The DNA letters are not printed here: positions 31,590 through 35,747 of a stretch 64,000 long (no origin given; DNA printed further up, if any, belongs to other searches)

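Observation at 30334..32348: Five-gene cassette of small membrane proteins wedged between CHAT-3 and CHAT-4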

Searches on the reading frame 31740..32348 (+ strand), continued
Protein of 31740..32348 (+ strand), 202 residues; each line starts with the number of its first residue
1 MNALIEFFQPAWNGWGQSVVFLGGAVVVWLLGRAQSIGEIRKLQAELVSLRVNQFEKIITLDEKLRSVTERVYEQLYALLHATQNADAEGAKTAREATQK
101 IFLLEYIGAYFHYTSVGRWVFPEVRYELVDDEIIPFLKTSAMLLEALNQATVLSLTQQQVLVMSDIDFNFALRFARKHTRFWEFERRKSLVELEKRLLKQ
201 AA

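Call 109: search_dna_similar(query=window:31740-32345:+, collection=phages, mode=protein, max_evalue=0.01, max_rows=10)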
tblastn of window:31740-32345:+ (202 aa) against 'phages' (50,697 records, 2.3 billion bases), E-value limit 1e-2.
No match.

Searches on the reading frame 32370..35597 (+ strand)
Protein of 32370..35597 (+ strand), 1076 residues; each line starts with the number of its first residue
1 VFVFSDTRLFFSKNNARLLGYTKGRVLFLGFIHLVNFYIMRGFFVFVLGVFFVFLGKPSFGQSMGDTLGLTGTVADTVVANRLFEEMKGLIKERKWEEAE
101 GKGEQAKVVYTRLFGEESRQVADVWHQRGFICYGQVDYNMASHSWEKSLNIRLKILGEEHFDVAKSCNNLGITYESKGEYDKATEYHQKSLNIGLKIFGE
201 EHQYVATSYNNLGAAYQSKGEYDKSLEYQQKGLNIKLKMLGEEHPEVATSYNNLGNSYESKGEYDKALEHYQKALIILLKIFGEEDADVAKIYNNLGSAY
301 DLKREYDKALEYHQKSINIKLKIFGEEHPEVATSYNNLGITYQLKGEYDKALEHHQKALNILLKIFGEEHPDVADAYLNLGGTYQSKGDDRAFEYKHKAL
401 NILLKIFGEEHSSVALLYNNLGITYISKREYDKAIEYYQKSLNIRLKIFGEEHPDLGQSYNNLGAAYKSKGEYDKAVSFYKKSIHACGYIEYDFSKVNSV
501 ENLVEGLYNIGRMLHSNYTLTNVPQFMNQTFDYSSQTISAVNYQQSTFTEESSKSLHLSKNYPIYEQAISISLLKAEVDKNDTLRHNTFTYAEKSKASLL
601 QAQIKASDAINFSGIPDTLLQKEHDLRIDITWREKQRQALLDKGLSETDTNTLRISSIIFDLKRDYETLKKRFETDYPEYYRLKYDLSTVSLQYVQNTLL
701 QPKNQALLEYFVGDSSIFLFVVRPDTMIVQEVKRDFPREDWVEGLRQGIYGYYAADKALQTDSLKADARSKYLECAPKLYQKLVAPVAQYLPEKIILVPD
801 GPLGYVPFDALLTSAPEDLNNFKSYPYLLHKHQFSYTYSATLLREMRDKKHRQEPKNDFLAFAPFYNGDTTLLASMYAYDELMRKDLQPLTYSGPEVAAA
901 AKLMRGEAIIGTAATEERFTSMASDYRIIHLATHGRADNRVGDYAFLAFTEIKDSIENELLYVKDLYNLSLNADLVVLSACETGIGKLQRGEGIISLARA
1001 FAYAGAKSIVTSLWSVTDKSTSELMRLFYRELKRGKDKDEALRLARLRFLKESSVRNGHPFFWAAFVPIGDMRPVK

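Call 6: search_protein_families(library=padloc, proteins=[window:32370-35597:+], max_evalue=1)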
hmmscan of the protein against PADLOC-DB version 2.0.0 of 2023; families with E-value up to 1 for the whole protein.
window:32370-35597:+ (1076 aa): 3 families
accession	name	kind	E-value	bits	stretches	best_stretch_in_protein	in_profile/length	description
PDLC01169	TPR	-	2e-29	100.8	4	203-280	106-181/252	TPR repeats containing protein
PDLC01171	TPR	-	0.0001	19.5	1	377-486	144-245/504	TPR repeats containing protein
PDLC01078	C3a156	-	0.011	13.4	0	167-319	88-212/268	oxidoreductase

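Call 7: search_protein_families(library=pfam, proteins=[window:32370-35597:+], max_evalue=0.001)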
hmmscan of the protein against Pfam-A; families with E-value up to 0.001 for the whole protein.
window:32370-35597:+ (1076 aa): 20 families
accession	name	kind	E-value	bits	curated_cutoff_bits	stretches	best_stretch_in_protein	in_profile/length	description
PF13424.12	TPR_12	-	6.8e-123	401.5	30.1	8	288-362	1-75/77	Tetratricopeptide repeat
PF13374.12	TPR_10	-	6.9e-80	261.5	27.5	6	331-372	1-42/42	Tetratricopeptide repeat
PF12770.12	CHAT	-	2.6e-61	208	24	1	774-1071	2-289/289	CHAT domain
PF00515.34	TPR_1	-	4.6e-54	178.6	27.8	7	248-275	1-28/34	Tetratricopeptide repeat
PF24885.1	TPR_NPHP3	-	4e-38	131.6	100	5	117-238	94-215/239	Nephrocystin-3 TPR domain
PF13176.12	TPR_7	-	5.2e-38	126.3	27.9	3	251-275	2-26/36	Tetratricopeptide repeat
PF07719.23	TPR_2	-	3.3e-37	124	27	2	249-276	2-29/34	Tetratricopeptide repeat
PF13181.12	TPR_8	-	7e-33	110.4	25.7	3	417-445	3-31/34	Tetratricopeptide repeat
PF13431.12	TPR_17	-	6.8e-23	79.4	24.4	0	327-353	8-34/34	Tetratricopeptide repeat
PF13432.12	TPR_16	-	5e-12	46.5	32.7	0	243-275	26-58/65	Tetratricopeptide repeat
PF04212.24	MIT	-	2.3e-09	37.6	30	0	257-286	13-43/66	MIT (microtubule interacting and transport) domain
PF17874.7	TPR_MalT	-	7e-09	35.8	45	0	158-278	33-152/336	MalT-like TPR region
PF13414.12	TPR_11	-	1.2e-08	34.9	26.8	0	255-300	1-38/42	TPR repeat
PF09986.15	DUF2225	-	2.1e-06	28.1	21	0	254-318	83-146/214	Uncharacterized protein conserved in bacteria (DUF2225)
PF14559.12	TPR_19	-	6.1e-06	26.9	25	0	261-311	4-46/68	Tetratricopeptide repeat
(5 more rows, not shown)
